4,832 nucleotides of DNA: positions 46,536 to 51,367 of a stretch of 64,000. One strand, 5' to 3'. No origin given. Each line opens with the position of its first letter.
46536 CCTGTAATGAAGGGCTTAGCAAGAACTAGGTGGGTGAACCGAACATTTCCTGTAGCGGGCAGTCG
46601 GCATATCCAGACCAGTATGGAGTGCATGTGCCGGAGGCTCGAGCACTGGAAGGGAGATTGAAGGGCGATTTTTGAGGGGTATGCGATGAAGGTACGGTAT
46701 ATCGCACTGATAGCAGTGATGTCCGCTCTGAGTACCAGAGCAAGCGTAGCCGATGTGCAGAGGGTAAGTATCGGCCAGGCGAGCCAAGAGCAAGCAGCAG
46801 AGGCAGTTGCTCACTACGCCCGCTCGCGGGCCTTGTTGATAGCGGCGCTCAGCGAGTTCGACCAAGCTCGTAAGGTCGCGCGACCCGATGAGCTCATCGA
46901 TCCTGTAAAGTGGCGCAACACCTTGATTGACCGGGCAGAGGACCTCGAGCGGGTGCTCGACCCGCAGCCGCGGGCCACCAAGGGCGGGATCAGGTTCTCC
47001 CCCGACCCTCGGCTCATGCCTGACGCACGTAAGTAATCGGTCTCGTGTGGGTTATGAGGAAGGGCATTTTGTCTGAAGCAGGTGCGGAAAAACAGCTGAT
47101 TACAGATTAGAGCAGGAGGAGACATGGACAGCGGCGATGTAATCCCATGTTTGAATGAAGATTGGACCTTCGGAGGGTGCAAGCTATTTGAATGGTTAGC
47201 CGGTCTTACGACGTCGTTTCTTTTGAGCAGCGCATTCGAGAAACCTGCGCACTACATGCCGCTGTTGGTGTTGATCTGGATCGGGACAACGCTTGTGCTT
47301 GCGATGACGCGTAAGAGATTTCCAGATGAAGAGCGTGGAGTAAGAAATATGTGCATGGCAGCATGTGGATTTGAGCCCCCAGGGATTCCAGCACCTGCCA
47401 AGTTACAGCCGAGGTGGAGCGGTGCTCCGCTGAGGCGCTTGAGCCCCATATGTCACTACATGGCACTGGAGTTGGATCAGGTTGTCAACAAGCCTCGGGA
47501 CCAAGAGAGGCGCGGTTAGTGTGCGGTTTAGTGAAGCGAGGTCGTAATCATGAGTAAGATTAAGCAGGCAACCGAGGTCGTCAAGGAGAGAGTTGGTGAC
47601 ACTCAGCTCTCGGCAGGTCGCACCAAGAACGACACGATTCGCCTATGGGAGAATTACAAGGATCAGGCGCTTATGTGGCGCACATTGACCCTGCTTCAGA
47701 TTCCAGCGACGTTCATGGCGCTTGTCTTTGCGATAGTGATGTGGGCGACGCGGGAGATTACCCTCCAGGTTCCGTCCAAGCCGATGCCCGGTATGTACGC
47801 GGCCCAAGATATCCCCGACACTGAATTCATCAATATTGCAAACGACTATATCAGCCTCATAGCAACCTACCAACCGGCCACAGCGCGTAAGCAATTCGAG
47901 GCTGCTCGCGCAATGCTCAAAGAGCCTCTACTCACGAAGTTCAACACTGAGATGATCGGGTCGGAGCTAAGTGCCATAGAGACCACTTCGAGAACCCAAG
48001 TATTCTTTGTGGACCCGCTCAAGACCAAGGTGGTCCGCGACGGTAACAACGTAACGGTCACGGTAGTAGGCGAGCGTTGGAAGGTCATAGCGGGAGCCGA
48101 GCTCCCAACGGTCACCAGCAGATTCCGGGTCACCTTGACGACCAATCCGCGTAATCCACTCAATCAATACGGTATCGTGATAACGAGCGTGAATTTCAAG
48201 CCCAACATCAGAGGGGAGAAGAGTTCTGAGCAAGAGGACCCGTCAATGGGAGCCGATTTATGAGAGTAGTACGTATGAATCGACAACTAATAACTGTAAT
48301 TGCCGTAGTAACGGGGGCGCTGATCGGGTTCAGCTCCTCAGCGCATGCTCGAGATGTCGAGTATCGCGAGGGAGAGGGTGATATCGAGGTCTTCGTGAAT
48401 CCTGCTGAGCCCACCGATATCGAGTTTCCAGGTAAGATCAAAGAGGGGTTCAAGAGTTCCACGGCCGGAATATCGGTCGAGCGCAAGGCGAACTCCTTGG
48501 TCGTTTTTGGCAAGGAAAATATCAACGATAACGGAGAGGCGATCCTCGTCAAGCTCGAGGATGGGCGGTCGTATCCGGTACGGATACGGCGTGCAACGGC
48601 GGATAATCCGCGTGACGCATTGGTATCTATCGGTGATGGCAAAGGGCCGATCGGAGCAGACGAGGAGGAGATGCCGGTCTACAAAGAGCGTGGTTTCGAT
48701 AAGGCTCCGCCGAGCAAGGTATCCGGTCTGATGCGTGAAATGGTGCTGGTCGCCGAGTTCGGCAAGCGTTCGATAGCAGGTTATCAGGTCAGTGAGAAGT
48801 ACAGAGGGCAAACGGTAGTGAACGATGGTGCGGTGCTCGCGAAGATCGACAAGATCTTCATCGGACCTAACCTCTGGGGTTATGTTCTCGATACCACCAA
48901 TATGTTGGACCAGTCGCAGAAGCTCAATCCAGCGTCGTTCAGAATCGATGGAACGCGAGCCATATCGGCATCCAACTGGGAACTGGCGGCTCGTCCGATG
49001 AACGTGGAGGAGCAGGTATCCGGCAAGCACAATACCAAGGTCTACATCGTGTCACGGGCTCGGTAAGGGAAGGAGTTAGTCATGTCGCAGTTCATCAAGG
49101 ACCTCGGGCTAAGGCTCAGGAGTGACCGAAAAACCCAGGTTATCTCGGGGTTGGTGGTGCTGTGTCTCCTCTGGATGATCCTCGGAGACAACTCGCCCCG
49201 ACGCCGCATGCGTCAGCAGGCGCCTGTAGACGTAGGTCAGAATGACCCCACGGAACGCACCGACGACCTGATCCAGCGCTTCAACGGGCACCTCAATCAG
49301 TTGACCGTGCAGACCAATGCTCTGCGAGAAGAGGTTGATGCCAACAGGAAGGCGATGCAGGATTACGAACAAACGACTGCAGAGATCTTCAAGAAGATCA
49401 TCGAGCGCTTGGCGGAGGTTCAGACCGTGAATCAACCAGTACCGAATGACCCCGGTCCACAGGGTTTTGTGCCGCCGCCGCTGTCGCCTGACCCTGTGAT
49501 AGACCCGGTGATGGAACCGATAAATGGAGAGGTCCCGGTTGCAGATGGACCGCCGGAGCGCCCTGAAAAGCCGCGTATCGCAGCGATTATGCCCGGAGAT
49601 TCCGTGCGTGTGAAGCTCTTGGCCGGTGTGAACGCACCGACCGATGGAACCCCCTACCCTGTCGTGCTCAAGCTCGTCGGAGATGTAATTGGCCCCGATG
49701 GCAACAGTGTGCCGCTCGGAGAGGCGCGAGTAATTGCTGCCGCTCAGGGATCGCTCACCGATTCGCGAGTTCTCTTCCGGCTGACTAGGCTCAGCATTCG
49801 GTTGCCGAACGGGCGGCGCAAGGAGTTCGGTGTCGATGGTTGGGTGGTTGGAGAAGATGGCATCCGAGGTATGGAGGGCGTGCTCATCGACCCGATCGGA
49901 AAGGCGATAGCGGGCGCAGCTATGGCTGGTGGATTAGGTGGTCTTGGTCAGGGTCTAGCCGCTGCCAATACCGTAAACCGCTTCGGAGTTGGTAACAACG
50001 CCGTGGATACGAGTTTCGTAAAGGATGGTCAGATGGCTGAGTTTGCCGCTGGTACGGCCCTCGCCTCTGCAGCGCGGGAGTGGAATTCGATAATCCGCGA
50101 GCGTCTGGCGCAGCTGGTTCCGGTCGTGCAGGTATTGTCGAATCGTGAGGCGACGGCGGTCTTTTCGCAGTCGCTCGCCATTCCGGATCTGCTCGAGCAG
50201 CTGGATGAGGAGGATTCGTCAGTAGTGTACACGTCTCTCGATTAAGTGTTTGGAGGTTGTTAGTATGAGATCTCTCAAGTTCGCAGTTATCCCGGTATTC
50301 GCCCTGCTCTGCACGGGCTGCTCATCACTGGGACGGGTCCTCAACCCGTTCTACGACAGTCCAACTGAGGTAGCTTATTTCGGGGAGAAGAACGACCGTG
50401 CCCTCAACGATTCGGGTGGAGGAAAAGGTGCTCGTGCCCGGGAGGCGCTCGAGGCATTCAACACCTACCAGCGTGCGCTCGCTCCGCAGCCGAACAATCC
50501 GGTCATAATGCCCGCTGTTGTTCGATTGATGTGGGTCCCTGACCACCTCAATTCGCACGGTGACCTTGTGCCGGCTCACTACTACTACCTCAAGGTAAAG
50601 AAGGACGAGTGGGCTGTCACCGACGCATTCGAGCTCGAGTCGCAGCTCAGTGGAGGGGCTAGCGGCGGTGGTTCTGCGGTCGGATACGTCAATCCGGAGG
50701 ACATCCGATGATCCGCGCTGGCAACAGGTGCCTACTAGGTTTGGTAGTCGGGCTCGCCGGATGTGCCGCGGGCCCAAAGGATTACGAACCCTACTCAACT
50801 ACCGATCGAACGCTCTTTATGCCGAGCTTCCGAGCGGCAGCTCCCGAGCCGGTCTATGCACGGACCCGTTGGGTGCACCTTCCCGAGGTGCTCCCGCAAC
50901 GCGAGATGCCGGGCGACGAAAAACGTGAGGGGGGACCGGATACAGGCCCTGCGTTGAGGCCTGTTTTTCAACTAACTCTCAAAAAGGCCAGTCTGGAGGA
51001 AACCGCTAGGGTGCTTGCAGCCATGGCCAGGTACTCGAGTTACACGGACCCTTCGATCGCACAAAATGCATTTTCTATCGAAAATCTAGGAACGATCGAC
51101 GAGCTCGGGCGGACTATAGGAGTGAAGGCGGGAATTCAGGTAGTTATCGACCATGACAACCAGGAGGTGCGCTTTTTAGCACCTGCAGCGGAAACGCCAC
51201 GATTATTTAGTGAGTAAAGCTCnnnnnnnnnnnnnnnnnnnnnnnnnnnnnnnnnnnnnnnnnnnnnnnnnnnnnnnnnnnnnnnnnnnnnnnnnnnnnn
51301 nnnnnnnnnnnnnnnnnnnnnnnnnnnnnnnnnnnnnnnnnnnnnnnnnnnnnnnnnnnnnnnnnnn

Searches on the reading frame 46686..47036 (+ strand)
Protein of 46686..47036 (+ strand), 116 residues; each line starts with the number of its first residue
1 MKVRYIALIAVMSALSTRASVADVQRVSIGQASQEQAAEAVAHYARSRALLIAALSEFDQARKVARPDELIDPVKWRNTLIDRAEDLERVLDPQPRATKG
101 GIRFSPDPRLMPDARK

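Call 3: search_protein_families(library=pfam, proteins=[window:46686-47036:+], max_evalue=0.1)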
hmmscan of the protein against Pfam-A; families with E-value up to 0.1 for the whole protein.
window:46686-47036:+ (116 aa): 0 families

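Call 5: search_protein_families(library=ncbifam, proteins=[window:46686-47036:+], max_evalue=0.1)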
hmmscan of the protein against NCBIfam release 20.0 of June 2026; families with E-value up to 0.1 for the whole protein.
window:46686-47036:+ (116 aa): 2 families
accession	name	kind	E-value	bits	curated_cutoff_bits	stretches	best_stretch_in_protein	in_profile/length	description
NF010399.0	PRK13825.1-3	equivalog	0.0087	15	863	1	7-78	191-258/417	conjugal transfer protein TraB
NF009391.0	PRK12750.1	equivalog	0.036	14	148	1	30-94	77-140/170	CpxP family protein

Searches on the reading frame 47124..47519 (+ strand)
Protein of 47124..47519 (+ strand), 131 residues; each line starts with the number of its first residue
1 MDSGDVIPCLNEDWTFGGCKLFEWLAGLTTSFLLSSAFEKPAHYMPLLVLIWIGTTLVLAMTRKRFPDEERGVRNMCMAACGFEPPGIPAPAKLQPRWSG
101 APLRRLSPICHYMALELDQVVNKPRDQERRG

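Call 3: search_protein_families(library=pfam, proteins=[window:47124-47519:+], max_evalue=0.1)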
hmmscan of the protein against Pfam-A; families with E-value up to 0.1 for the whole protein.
window:47124-47519:+ (131 aa): 1 family
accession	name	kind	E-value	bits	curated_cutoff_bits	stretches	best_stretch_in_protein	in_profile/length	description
PF02659.21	Mntp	-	0.012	15.8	24.4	1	14-70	12-68/152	Putative manganese efflux pump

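Call 5: search_protein_families(library=ncbifam, proteins=[window:47124-47519:+], max_evalue=0.1)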
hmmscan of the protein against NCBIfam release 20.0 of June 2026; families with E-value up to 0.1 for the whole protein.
window:47124-47519:+ (131 aa): 0 families

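Call 43: search_solved_structures(query=A5, max_evalue=10)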
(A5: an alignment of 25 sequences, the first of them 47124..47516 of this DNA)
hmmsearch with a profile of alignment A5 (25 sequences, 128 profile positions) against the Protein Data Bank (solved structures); distinct sequences matched with E-value up to 10: 4.
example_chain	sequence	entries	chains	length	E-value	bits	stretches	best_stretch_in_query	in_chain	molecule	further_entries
9h76_A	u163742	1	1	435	4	10.6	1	25-72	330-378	Putative amino acid/polyamine transport protein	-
6f2g_A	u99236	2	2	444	4.2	10.5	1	25-72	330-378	Putative amino acid/polyamine transport protein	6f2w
5oqt_A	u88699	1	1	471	4.2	10.5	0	22-74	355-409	Amino acid transporter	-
6f34_A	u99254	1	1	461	8.5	9.6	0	22-74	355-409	Amino acid transporter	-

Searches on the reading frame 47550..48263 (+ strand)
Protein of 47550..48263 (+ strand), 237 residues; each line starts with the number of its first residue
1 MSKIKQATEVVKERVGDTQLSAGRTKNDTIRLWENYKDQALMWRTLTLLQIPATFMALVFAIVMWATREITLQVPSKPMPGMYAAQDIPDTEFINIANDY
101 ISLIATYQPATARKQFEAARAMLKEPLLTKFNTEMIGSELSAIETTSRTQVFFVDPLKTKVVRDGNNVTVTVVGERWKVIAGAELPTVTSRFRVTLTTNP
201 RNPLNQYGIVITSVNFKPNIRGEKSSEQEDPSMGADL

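Call 3: search_protein_families(library=pfam, proteins=[window:47550-48263:+], max_evalue=0.1)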
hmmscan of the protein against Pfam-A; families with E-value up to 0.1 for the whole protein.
window:47550-48263:+ (237 aa): 1 family
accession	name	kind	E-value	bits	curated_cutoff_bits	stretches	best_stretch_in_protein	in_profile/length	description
PF05309.16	TraE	-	2.1e-06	27.7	24.8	1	46-197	19-169/182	TraE protein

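Call 5: search_protein_families(library=ncbifam, proteins=[window:47550-48263:+], max_evalue=0.1)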
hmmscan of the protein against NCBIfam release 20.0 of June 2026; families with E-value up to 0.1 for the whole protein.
window:47550-48263:+ (237 aa): 0 families

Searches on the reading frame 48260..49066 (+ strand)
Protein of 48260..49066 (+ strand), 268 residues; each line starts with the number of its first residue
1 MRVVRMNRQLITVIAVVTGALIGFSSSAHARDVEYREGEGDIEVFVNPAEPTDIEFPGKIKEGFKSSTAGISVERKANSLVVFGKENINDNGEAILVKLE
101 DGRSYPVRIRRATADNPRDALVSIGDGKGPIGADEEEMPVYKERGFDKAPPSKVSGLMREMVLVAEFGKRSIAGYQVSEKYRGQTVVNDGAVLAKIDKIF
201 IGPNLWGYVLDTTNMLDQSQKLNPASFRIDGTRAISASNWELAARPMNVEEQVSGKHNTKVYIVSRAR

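Call 3: search_protein_families(library=pfam, proteins=[window:48260-49066:+], max_evalue=0.1)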
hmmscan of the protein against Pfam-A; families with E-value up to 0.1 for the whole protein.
window:48260-49066:+ (268 aa): 0 families

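Call 5: search_protein_families(library=ncbifam, proteins=[window:48260-49066:+], max_evalue=0.1)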
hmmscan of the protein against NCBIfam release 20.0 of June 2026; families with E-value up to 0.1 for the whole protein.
window:48260-49066:+ (268 aa): 1 family
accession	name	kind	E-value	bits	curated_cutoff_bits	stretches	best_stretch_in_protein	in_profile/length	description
TIGR02756.1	TraK_Ftype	equivalog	0.016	14.7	124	1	173-244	152-222/232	type-F conjugative transfer system secretin TraK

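Call 42: search_solved_structures(query=A4, max_evalue=10, show_alignments=1)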
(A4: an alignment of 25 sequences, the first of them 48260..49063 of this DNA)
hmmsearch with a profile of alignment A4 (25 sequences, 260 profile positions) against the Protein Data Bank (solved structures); distinct sequences matched with E-value up to 10: 2.
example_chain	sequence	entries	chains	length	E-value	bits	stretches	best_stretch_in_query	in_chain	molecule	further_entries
8bl6_A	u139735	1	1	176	0.11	14.8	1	26-118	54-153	dIG14-scdim-EF62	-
8u6x_A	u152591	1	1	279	0.14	14.5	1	138-182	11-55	DNA ligase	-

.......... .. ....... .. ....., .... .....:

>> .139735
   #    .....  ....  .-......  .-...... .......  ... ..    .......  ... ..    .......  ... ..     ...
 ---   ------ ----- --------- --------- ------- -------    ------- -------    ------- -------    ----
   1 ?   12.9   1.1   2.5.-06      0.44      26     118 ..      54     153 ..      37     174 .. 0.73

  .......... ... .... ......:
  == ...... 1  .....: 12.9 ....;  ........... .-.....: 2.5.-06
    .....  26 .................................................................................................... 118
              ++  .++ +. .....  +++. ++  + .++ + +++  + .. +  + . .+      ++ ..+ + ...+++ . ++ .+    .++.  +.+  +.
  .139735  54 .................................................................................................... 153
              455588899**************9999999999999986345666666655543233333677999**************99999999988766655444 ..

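Call 45: search_protein_families(library=pfam, alignment_id=A6, max_evalue=0.05)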
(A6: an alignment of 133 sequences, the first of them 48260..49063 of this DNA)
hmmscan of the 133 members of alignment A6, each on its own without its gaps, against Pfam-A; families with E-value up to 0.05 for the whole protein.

A. member 1, window:48260-49063:+ (268 aa): 0 families

B. families by the number of members that match (of 133 scanned): 15 families
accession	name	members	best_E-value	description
PF04956.18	TrbC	11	2.4e-05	TrbC/VIRB2 pilin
PF23536.1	TraK_C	10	2.9e-07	TraK C-terminal domain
PF06586.17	TraK_N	6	0.00031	TraK N-terminal domain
PF02659.21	Mntp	3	0.0026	Putative manganese efflux pump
PF16816.10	DotD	3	0.037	DotD protein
PF22783.1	BapA_N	1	0.01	BapA, prefix-like domain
PF07490.16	Tir_receptor_N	1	0.012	Translocated intimin receptor (Tir) N-terminus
PF19408.5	PKD_6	1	0.017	PKD-like domain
PF03990.20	DUF348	1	0.019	G5-linked-Ubiquitin-like domain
PF10528.15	GLEYA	1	0.023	GLEYA domain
PF18728.6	HEPN_AbiV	1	0.024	AbiV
PF04972.22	BON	1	0.029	BON domain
PF06023.18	Csa1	1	0.039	CRISPR-associated exonuclease Csa1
PF21899.1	Tal_Pri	1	0.046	Tarsal-less (Tal)/polished rice (Pri) peptide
PF17521.7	Secapin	1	0.049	Honey bee peptides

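Call 93: search_protein_families(library=ncbifam, alignment_id=A6, max_evalue=0.05)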
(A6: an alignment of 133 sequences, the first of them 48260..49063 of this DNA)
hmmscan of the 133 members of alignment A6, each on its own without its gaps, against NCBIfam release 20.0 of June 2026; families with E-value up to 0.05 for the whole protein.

A. member 1, window:48260-49063:+ (268 aa): 1 family
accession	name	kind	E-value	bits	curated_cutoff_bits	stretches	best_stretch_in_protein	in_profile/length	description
TIGR02756.1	TraK_Ftype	equivalog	0.016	14.7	124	1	173-244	152-222/232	type-F conjugative transfer system secretin TraK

B. families by the number of members that match (of 133 scanned): 19 families
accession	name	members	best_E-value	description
TIGR02756.1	TraK_Ftype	20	5.6e-09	type-F conjugative transfer system secretin TraK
NF010399.0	PRK13825.1-3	3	0.006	conjugal transfer protein TraB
NF010296.0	PRK13736.1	2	0.0092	F-type conjugal transfer protein TraK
NF041850.1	VI_secsys_TagV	2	0.017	type VI secretion system accessory protein TagV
NF009391.0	PRK12750.1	2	0.031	CpxP family protein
NF010431.0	PRK13857.1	1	2.6e-05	pilin major subunit VirB2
NF008483.0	PRK11385.1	1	0.0045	fimbrial chaperone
NF007524.0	PRK10133.1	1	0.008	L-fucose:H+ symporter permease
NF001420.0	PRK00294.1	1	0.0093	co-chaperone HscB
NF005079.0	PRK06508.1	1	0.02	acyl carrier protein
NF008546.0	PRK11469.1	1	0.024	manganese efflux pump MntP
NF052670.1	asr0689_fam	1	0.024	asr0689 family protein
TIGR00955.1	3a01204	1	0.027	pigment precursor permease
NF050142.1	PG1828_fam_lipo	1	0.03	PG1828 family lipoprotein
NF011296.0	PRK14709.1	1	0.032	hypothetical protein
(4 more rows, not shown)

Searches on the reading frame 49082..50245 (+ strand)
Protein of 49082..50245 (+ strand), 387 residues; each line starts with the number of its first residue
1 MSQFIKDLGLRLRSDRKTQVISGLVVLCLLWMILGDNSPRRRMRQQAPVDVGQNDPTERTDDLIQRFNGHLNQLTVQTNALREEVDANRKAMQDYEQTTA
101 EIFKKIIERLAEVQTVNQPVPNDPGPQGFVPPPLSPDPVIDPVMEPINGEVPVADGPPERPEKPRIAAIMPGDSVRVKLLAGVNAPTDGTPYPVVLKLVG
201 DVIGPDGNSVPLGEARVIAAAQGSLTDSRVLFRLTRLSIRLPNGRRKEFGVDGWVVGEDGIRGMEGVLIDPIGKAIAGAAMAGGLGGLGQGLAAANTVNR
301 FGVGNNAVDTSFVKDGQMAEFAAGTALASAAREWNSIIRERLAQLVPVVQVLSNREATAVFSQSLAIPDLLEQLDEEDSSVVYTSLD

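Call 3: search_protein_families(library=pfam, proteins=[window:49082-50245:+], max_evalue=0.1)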
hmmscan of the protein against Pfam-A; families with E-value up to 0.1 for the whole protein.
window:49082-50245:+ (387 aa): 3 families
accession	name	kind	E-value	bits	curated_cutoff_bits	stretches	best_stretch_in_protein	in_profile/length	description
PF03743.19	TrbI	-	1.1e-14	55.2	35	1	169-364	2-185/188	Bacterial conjugation TrbI-like protein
PF14523.12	Syntaxin_2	-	0.057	13.9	26.5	1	58-118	3-65/134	Syntaxin-like protein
PF20687.2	CsoSCA_N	-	0.066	13.8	27.5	0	89-117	9-37/93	Carboxysome Shell Carbonic Anhydrase, N-terminal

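Call 5: search_protein_families(library=ncbifam, proteins=[window:49082-50245:+], max_evalue=0.1)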
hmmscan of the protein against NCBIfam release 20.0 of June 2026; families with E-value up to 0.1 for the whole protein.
window:49082-50245:+ (387 aa): 2 families
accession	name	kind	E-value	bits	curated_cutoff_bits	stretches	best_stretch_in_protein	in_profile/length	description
NF010289.0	PRK13729.1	equivalog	2.9e-13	49.6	504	1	190-368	239-410/474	F-type conjugal transfer pilus assembly protein TraB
NF045800.1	FibBindPlpA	equivalog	0.036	12.3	1300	1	59-112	599-652/965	fibronectin-binding protein PlpA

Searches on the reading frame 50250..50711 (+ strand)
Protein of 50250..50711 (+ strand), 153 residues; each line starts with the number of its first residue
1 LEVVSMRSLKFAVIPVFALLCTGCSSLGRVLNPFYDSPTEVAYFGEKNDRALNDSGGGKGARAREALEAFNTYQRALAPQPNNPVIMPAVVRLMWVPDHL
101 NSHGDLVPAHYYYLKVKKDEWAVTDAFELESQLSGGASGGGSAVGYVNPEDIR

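Call 3: search_protein_families(library=pfam, proteins=[window:50250-50711:+], max_evalue=0.1)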
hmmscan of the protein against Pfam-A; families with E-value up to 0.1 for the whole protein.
window:50250-50711:+ (153 aa): 1 family
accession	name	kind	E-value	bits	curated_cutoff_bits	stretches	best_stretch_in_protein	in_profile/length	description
PF09676.15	TraV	-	0.00053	21.4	21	1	60-121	69-128/128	Type IV conjugative transfer system lipoprotein (TraV)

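Call 5: search_protein_families(library=ncbifam, proteins=[window:50250-50711:+], max_evalue=0.1)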
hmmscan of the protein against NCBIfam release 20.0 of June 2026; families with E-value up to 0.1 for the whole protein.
window:50250-50711:+ (153 aa): 0 families

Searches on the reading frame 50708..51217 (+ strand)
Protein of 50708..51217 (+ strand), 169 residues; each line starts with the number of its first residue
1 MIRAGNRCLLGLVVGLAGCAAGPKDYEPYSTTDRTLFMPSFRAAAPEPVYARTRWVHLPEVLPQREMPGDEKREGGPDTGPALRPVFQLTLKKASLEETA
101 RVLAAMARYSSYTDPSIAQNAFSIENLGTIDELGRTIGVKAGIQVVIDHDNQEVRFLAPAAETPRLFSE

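Call 3: search_protein_families(library=pfam, proteins=[window:50708-51217:+], max_evalue=0.1)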
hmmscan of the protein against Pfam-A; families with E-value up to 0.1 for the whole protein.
window:50708-51217:+ (169 aa): 0 families

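Call 5: search_protein_families(library=ncbifam, proteins=[window:50708-51217:+], max_evalue=0.1)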
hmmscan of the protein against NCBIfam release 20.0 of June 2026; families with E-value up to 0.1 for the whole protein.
window:50708-51217:+ (169 aa): 0 families

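Call 78: search_solved_structures(query=A8, max_evalue=10, show_alignments=2)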
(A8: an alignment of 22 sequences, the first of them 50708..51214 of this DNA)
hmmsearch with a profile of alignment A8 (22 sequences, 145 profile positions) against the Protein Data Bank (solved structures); distinct sequences matched with E-value up to 10: 0.
